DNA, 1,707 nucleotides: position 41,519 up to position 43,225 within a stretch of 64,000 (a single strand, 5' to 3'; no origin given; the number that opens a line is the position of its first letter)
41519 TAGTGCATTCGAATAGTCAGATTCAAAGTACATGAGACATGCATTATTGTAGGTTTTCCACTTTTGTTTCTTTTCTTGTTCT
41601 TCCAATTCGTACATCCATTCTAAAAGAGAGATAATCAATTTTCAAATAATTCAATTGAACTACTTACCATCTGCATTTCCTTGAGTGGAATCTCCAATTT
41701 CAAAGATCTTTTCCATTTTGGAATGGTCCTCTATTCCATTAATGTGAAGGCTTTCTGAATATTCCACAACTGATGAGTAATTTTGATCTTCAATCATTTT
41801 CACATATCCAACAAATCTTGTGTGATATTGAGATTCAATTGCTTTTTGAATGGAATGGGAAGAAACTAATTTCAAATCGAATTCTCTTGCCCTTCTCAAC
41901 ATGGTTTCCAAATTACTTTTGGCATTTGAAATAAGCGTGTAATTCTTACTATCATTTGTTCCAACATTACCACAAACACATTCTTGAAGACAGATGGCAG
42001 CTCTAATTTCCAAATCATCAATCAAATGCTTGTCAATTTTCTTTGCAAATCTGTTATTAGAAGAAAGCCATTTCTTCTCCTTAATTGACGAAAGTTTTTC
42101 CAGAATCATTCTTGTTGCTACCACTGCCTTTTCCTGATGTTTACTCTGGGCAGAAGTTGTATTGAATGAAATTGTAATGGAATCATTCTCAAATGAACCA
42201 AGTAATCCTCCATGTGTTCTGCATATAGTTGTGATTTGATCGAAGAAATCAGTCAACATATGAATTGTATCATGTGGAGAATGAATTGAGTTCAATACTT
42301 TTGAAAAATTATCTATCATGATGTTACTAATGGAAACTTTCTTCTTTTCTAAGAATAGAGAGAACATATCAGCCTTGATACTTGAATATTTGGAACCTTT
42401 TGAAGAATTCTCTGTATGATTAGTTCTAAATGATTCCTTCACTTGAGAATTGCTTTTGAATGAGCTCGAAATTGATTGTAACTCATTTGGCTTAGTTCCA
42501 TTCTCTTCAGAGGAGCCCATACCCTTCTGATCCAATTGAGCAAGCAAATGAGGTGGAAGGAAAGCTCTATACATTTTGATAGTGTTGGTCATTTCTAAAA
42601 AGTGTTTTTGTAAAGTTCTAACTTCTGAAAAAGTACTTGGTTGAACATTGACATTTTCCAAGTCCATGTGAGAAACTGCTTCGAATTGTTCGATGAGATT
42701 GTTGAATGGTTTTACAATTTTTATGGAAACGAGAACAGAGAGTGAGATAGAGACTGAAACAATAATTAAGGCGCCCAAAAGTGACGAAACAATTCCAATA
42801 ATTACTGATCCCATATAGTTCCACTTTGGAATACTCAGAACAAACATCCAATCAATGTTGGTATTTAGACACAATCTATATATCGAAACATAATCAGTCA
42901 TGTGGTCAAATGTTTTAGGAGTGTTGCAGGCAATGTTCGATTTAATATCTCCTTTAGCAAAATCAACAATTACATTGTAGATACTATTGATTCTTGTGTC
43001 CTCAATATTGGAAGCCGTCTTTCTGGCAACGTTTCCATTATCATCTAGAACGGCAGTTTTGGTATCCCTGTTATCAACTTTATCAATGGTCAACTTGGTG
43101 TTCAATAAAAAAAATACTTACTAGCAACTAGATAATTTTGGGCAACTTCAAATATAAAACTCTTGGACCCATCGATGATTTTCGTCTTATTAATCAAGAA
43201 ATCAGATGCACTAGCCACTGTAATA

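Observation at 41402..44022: Receptor-like membrane protein with an extracellular sensor domain and a degenerate class-III cyclase-homology domain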

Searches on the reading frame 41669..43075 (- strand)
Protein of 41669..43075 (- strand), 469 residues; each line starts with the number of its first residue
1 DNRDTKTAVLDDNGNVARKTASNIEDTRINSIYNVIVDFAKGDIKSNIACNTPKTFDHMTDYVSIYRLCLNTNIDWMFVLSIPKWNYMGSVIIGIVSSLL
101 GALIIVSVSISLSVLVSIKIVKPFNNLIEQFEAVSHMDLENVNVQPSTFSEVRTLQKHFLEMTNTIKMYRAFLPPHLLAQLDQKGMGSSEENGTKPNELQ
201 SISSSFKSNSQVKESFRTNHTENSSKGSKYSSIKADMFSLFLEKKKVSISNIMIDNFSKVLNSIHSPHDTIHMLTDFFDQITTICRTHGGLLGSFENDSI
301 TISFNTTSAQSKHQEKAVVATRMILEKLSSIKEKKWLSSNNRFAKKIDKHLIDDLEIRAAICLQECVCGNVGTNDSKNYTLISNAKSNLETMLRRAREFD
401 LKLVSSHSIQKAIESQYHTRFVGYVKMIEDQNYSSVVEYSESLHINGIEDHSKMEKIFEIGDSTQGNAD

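Call 27: search_protein_representatives(alignment_id=A2)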
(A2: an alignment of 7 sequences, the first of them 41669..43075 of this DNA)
Query: 7 sequences, 819 profile positions. Proteins with E-value up to 0.001 (for the whole library): 7788; up to 1e-10: 1208; up to 1e-30: 134. The best 150 are listed.
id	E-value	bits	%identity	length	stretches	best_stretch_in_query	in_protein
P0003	0.0e+00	1224.8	-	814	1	1-817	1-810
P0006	0.0e+00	1211.9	-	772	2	197-817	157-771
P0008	6.5e-261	884.4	-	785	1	6-734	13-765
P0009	5.6e-241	818.4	-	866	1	6-816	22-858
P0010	2.3e-226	770.1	-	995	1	44-816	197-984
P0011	1.9e-213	727.4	-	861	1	5-816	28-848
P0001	3.6e-213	726.4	-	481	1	293-757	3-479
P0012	5.3e-205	699.4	-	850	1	5-816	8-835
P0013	4.2e-195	666.7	-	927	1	16-802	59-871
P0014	3.3e-190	650.5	-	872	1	18-812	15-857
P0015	9.4e-190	649.0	-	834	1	27-763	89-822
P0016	1.5e-178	611.9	-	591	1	206-759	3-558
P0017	6.3e-177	606.6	-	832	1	26-815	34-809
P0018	1.3e-175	602.3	-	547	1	304-815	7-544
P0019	5.5e-172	590.2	-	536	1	303-816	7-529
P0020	4.9e-171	587.1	-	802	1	44-818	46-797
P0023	4.7e-158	544.1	-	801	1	22-816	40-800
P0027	3.6e-139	481.7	-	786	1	26-761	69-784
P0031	4.8e-130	451.5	-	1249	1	24-816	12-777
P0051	8.3e-79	282.0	-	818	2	456-817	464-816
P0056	1.5e-71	258.0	-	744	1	80-818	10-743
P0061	3.5e-65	236.9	-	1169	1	43-816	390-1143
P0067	9.4e-62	225.6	-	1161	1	34-817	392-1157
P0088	1.4e-48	182.0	-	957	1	43-813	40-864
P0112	9.0e-39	149.6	-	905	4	23-339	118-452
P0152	2.3e-28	115.2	-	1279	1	371-742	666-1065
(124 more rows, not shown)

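Call 32: list_cluster_members(proteins=[P0008, P0009, P0010, P0011, P0012, P0051, P0056, P0061, P0112, P0152])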
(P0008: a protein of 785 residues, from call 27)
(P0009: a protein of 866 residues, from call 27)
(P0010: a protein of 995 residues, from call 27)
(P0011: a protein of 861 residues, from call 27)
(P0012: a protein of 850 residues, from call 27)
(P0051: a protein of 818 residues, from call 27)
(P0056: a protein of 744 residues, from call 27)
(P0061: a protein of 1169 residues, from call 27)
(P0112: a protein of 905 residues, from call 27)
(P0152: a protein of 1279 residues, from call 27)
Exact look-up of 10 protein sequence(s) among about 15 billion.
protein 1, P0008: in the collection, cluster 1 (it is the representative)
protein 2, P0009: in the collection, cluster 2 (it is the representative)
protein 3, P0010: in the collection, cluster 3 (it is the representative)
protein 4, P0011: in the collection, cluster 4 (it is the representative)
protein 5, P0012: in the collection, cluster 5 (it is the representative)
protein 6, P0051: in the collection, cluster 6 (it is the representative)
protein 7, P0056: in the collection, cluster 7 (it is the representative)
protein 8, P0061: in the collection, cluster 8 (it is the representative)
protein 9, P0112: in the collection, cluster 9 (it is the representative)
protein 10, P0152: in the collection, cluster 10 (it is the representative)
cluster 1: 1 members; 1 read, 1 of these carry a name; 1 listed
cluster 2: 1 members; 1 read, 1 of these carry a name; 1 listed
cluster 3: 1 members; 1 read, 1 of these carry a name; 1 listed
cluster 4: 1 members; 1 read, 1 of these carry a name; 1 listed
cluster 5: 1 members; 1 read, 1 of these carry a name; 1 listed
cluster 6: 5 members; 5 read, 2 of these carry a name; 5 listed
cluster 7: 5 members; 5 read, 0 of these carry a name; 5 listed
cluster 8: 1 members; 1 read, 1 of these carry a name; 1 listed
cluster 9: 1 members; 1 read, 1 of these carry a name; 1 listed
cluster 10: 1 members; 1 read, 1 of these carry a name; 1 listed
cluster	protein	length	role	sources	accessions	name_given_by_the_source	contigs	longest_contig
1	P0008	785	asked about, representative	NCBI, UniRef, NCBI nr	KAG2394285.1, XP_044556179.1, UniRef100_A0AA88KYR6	hypothetical protein C9374_004049 [Naegleria lovaniensis] | Guanylate cyclase domain-containing protein n=1 Tax=Naegleria lovaniensis TaxID=51637 ... | uncharacterized protein C9374_004049 [Naegleria lovaniensis]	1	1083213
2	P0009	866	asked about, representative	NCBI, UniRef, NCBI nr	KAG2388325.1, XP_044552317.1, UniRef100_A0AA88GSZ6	hypothetical protein C9374_000489 [Naegleria lovaniensis] | Guanylate cyclase domain-containing protein n=1 Tax=Naegleria lovaniensis TaxID=51637 ... | uncharacterized protein C9374_000489 [Naegleria lovaniensis]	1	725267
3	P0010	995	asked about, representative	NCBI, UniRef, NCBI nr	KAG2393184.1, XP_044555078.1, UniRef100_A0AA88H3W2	hypothetical protein C9374_009761 [Naegleria lovaniensis] | Guanylate cyclase domain-containing protein n=1 Tax=Naegleria lovaniensis TaxID=51637 ... | uncharacterized protein C9374_009761 [Naegleria lovaniensis]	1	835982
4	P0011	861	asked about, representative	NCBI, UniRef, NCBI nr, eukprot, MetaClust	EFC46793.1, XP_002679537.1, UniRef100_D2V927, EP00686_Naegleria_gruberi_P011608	predicted protein [Naegleria gruberi] | Predicted protein n=1 Tax=Naegleria gruberi TaxID=5762 RepID=D2V927_NAEGR | uncharacterized protein NAEGRDRAFT_47650 [Naegleria gruberi]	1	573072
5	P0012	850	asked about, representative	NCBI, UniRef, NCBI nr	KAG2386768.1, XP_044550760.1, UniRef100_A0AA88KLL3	hypothetical protein C9374_002512 [Naegleria lovaniensis] | Guanylate cyclase domain-containing protein n=1 Tax=Naegleria lovaniensis TaxID=51637 ... | uncharacterized protein C9374_002512 [Naegleria lovaniensis]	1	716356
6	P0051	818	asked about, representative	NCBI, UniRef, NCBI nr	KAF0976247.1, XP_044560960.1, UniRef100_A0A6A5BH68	hypothetical protein FDP41_004922 [Naegleria fowleri] | Guanylate cyclase domain-containing protein n=1 Tax=Naegleria fowleri TaxID=5763 ... | uncharacterized protein FDP41_004922 [Naegleria fowleri]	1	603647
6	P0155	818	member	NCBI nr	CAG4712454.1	unnamed protein product [Naegleria fowleri]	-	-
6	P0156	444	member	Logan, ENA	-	-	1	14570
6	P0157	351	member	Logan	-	-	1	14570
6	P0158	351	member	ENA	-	-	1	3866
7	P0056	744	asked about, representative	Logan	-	-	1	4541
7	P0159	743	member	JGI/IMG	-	-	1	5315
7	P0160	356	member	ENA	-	-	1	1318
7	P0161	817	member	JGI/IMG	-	-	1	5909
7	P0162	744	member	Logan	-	-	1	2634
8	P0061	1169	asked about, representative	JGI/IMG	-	ankyrin repeat protein/class 3 adenylate cyclase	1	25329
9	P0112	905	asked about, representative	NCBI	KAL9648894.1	hypothetical protein ABK040_003823 [Willaertia magna]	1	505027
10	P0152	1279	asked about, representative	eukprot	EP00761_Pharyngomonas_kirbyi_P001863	gb/GECH01001867.1/.p1 GENE.gb/GECH01001867.1/~~gb/GECH01001867.1/.p1 ORF type:complete ...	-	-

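Call 35: find_encoding_contigs(protein=P0061, flank=8000, max_places=2)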
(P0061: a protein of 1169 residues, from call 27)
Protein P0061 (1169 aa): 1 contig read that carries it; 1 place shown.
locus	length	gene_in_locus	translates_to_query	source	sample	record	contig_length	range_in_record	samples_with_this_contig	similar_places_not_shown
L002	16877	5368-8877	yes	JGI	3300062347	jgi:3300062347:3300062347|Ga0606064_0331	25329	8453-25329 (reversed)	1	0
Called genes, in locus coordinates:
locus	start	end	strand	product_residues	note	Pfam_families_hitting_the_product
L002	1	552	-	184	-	?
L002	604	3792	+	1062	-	PF05773:RWD, PF13415:Beta-prop_FBX42 (weak), PF24681:Kelch_KLHDC2_KLHL20_DRC7, PF24681:Kelch_KLHDC2_KLHL20_DRC7, PF13418:Beta-prop_TYW4, PF24981:Beta-prop_ATRN-LZTR1, PF01344:Kelch_1, PF13415:Beta-prop_FBX42, +5 more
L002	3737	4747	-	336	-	PF01529:DHHC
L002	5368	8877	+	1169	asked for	PF12796:Ank_2, PF13606:Ank_3 (faint), PF13637:Ank_4 (faint), PF13857:Ank_5 (faint), PF00023:Ank (weak), PF12796:Ank_2, PF00211:Guanylate_cyc (faint)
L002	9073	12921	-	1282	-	-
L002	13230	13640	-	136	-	-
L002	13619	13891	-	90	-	-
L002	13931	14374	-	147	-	-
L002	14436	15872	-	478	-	PF25573:TPR_PSMD3_N, PF01399:PCI, PF08375:Rpn3_C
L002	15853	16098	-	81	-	-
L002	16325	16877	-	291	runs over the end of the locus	PF13640:2OG-FeII_Oxy_3, PF13661:2OG-FeII_Oxy_4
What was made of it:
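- Tried and rejected: Its contig carries eukaryotic genes (DHHC, Rpn3, RWD-Kelch; call 35).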

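Call 36: search_protein_families(library=pfam, proteins=[P0112, P0152, P0061, P0056, P0011, P0051], max_evalue=0.1)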
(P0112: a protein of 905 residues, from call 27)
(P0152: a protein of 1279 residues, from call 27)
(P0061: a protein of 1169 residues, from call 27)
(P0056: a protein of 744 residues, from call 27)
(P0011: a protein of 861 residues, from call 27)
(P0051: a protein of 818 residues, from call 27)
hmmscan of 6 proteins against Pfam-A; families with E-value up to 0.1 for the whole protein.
P0112 (905 aa): 1 family
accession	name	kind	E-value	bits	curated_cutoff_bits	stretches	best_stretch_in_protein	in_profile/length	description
PF00211.25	Guanylate_cyc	-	7.4e-20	71.7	21.9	1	546-694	8-161/183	Adenylate and Guanylate cyclase catalytic domain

P0152 (1279 aa): 5 families
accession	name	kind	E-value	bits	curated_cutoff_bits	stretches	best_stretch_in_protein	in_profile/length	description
PF01547.30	SBP_bac_1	-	4.1e-18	66.9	26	1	66-332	36-306/307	Bacterial extracellular solute-binding protein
PF13416.11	SBP_bac_8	-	9e-13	49.1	27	1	60-358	19-275/279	Bacterial extracellular solute-binding protein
PF00211.25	Guanylate_cyc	-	1.6e-10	41.3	21.9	1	864-1010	8-142/183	Adenylate and Guanylate cyclase catalytic domain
PF00536.37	SAM_1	-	0.00036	21.3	23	1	1218-1275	4-61/64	SAM domain (Sterile alpha motif)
PF07264.17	EI24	-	0.049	14.2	32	0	442-541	26-102/199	Sulfate transporter CysZ/Etoposide-induced protein 2.4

P0061 (1169 aa): 7 families
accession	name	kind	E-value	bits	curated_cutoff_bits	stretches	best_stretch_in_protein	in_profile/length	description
PF12796.13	Ank_2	-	1.2e-30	106.4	27.3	3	77-163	11-90/90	Ankyrin repeats (3 copies)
PF00023.36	Ank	-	3.7e-20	71.3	21.1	2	133-163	2-32/33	Ankyrin repeat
PF13637.12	Ank_4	-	4.3e-16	59.1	22.7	2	137-181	1-45/50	Ankyrin repeats (many copies)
PF13606.12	Ank_3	-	8.7e-15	53.6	22.3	0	201-226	2-27/30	Ankyrin repeat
PF13857.12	Ank_5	-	2.5e-09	37.7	27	1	186-236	1-51/56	Ankyrin repeats (many copies)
PF00211.25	Guanylate_cyc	-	1.6e-05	25.1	21.9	1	894-1063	6-168/183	Adenylate and Guanylate cyclase catalytic domain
PF22673.2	MCP-like_PDC_1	-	0.00072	20.4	27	1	544-617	29-105/113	Methyl-accepting chemotaxis protein-like, first PDC sensor domain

P0056 (744 aa): 6 families
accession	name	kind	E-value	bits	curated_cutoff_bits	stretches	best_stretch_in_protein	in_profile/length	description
PF00211.25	Guanylate_cyc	-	1.6e-06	28.3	21.9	1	494-625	8-134/183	Adenylate and Guanylate cyclase catalytic domain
PF14853.12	Fis1_TPR_C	-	0.00024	21.7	25.3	1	700-735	5-40/53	Fis1 C-terminal tetratricopeptide repeat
PF22673.2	MCP-like_PDC_1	-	0.0026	18.6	27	1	138-201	46-108/113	Methyl-accepting chemotaxis protein-like, first PDC sensor domain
PF12895.13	ANAPC3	-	0.0075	17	27.2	1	691-739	18-65/82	Anaphase-promoting complex, cyclosome, subunit 3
PF17004.11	SRP_TPR_like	-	0.016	15.7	35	0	697-722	39-64/109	Putative TPR-like repeat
PF12641.12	Flavodoxin_3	-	0.075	13.3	27.5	0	602-654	73-123/160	Flavodoxin domain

P0011 (861 aa): 1 family
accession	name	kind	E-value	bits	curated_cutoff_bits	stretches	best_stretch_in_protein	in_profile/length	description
PF15405.12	PH_5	-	0.0099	16.4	30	1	475-530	40-92/135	Pleckstrin homology domain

P0051 (818 aa): 3 families
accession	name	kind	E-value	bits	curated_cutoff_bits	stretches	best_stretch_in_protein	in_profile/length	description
PF08376.15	NIT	-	5.7e-13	50.2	24.9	1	135-410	1-230/239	Nitrate and nitrite sensing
PF00211.25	Guanylate_cyc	-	0.00054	20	21.9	1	555-734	8-172/183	Adenylate and Guanylate cyclase catalytic domain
PF06679.17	DUF1180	-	0.025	15.5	27.7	0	16-75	21-85/167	Membrane protein FAM174-like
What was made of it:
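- On Double Cache (dCache_1-type) extracytoplasmic sensor: Only weak MCP-like_PDC_1 hits in two distant relatives (call 36).
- On TPR-like C-terminal tail: The tail of relative P0056 hits Fis1_TPR_C at E 2.4e-4, below the cut-off (call 36).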

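Call 53: list_cluster_members(proteins=[P0013, P0014, P0015, P0017, P0020, P0023, P0027, P0031, P0067, P0088])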
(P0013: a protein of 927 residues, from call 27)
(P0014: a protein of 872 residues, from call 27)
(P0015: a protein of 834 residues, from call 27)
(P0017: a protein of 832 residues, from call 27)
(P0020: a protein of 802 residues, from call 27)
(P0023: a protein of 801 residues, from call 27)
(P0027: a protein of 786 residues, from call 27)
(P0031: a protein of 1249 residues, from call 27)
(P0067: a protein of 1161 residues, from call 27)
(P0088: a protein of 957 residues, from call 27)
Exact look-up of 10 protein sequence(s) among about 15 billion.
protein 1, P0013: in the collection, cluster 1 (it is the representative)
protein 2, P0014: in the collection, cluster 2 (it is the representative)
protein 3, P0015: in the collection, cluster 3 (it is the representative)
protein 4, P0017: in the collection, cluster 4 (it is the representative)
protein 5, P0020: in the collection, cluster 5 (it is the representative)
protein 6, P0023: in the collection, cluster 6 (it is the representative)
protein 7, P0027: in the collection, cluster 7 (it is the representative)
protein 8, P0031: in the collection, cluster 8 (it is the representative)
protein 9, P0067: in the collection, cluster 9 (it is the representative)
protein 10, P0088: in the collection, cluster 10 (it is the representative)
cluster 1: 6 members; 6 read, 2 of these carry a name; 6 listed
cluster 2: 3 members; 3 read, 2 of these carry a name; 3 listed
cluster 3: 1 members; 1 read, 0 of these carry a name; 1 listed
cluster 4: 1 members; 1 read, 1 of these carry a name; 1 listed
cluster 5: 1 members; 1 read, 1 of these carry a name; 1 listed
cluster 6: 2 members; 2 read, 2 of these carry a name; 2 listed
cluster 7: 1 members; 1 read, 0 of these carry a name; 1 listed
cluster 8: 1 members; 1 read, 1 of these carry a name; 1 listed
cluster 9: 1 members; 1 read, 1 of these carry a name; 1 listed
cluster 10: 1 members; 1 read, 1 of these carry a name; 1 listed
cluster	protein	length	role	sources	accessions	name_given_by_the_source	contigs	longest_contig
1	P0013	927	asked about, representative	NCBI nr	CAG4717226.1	unnamed protein product [Naegleria fowleri]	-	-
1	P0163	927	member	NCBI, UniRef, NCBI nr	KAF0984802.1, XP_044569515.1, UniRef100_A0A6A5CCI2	hypothetical protein FDP41_000701 [Naegleria fowleri] | Uncharacterized protein n=1 Tax=Naegleria fowleri TaxID=5763 RepID=A0A6A5CCI2_NAEFO | uncharacterized protein FDP41_000701 [Naegleria fowleri]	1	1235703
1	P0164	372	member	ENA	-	-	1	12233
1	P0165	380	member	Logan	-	-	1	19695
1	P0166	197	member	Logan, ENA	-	-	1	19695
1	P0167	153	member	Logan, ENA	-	-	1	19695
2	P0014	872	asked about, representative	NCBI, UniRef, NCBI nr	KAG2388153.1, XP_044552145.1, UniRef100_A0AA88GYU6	hypothetical protein C9374_001003 [Naegleria lovaniensis] | Guanylate cyclase domain-containing protein n=1 Tax=Naegleria lovaniensis TaxID=51637 ... | uncharacterized protein C9374_001003 [Naegleria lovaniensis]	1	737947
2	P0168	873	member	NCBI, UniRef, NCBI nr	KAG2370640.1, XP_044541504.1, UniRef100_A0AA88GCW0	hypothetical protein C9374_014724 [Naegleria lovaniensis] | Guanylate cyclase domain-containing protein n=1 Tax=Naegleria lovaniensis TaxID=51637 ... | uncharacterized protein C9374_014724 [Naegleria lovaniensis]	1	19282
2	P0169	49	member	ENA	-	-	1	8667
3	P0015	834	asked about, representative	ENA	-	-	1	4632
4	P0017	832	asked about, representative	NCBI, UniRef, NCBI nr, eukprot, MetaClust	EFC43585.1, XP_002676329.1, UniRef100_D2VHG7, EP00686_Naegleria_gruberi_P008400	predicted protein [Naegleria gruberi] | Predicted protein n=1 Tax=Naegleria gruberi TaxID=5762 RepID=D2VHG7_NAEGR | uncharacterized protein NAEGRDRAFT_68321 [Naegleria gruberi]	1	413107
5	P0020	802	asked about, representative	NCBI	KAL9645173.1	hypothetical protein ABK040_002375 [Willaertia magna]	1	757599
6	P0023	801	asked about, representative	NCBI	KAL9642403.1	hypothetical protein ABK040_014246 [Willaertia magna]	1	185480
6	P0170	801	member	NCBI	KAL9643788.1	hypothetical protein ABK040_016090 [Willaertia magna]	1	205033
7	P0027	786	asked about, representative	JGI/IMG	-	-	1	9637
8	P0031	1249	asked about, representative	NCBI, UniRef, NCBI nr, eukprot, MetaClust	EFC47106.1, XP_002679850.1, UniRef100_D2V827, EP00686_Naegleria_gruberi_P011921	predicted protein [Naegleria gruberi] | Predicted protein n=1 Tax=Naegleria gruberi TaxID=5762 RepID=D2V827_NAEGR | uncharacterized protein NAEGRDRAFT_65007 [Naegleria gruberi]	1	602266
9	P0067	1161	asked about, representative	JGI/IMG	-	ankyrin repeat protein/class 3 adenylate cyclase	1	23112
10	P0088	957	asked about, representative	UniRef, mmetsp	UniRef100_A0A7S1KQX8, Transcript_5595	Guanylate cyclase domain-containing protein n=1 Tax=Percolomonas cosmopolitus TaxID=63605 ... | Transcript_5595/g.21046 ORF Transcript_5595/g.21046 Transcript_5595/m.21046 type:complete ...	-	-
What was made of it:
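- Spread: named members come from three Naegleria species, Willaertia, Percolomonas and Pharyngomonas (calls 32, 53).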

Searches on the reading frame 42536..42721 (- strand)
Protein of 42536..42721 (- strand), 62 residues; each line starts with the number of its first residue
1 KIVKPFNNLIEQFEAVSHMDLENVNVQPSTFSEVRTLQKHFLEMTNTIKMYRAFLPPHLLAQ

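Call 51: search_solved_structures(query=A5, max_evalue=1, show_alignments=3)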
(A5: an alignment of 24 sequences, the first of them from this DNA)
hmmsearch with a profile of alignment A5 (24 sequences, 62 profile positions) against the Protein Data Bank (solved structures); distinct sequences matched with E-value up to 1: 7.
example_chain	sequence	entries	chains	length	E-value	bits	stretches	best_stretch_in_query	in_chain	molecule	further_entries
4ue4_C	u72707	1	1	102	0.0078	19.7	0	29-50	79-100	SIGNAL RECOGNITION PARTICLE PROTEIN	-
5iji_A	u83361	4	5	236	0.017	18.6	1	2-53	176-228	Nitrate/nitrite sensor histidine kinase NarQ | Nitrate/nitrite sensor protein NarQ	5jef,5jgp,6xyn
5jeq_A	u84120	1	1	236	0.018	18.6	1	2-53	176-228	Nitrate/nitrite sensor protein NarQ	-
6yue_A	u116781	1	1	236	0.018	18.5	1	2-53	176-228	Nitrate/nitrite sensor protein NarQ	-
7o5b_g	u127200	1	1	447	0.32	14.5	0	29-50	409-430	Signal recognition particle protein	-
3nxa_A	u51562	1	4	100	0.51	13.9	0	9-46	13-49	Protein S100-A16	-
2l50_A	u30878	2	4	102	0.53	13.8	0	9-46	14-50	Protein S100-A16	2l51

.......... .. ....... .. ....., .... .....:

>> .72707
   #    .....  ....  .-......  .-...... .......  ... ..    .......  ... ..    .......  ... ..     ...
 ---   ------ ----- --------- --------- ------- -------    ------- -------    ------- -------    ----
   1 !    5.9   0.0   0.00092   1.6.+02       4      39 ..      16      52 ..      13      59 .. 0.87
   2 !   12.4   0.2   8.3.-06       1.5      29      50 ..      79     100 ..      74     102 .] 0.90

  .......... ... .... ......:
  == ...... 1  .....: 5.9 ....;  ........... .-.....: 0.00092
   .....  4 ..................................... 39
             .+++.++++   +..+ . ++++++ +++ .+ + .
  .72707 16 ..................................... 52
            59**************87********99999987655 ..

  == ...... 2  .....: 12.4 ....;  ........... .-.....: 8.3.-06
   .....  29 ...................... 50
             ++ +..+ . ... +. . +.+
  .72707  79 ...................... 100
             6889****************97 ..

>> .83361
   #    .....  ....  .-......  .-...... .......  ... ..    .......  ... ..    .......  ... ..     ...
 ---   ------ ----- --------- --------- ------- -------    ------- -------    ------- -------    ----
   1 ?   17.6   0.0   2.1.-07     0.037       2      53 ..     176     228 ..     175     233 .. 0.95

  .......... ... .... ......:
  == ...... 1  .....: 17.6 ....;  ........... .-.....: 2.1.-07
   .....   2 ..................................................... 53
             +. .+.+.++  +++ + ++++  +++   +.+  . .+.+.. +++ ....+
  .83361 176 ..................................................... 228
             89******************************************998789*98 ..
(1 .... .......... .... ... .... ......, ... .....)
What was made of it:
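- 42530..42721 (-): HAMP-like helix-connector-helix (residues 420-475) plus the conserved '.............' helix (to residue 483). Family profile against the NarQ HAMP, E 0.017 over the whole HAMP (call 51).
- On HAMP domain: Family profile against the NarQ HAMP gives E 0.017, full length (call 51).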

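Call 52: search_protein_families(library=pfam, alignment_id=A5, max_evalue=1)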
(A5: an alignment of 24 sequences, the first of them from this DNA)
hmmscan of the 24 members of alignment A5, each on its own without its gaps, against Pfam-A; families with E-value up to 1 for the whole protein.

A. member 1, seq(62 aa): 1 family
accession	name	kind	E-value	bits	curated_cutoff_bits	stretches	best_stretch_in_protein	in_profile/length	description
PF09675.16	Chlamy_scaf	-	0.14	12.7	25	1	7-51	33-75/134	Chlamydia-phage Chp2 scaffold (Chlamy_scaf)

B. families by the number of members that match (of 24 scanned): 12 families
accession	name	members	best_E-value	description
PF00672.30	HAMP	5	0.012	HAMP domain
PF18548.6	MetOD2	4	0.032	Metanogen output domain 2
PF11517.13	Nab2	1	0.024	Nuclear abundant poly(A) RNA-bind protein 2 (Nab2)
PF21941.2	SMEK_N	1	0.031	SMEK domain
PF08318.18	COG4_m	1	0.077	COG4 transport protein, middle alpha-helical bundle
PF17063.10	PSMalpha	1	0.11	Phenol-soluble modulin alpha peptide family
PF17587.7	Dmd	1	0.12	Discriminator of mRNA degradation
PF22005.2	WWE_1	1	0.13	Parp14 WWE domain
PF09675.16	Chlamy_scaf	1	0.14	Chlamydia-phage Chp2 scaffold (Chlamy_scaf)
PF01949.23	Endo_dU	1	0.16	Endonuclease dU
PF15435.11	UNC119_bdg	1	0.23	UNC119-binding protein C5orf30 homologue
PF16380.10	BT_4170-like_C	1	0.27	Rhamnogalacturonan lyase BT_4170-like, C-terminal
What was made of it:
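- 42530..42721 (-): 5 of 24 members hit Pfam HAMP, best E 0.012 (call 52).
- On HAMP domain: Pfam HAMP is hit by 5 of 24 members, best E 0.012 (call 52).
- Tried and rejected: HAMP could not be made significant by sequence (calls 51, 52).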
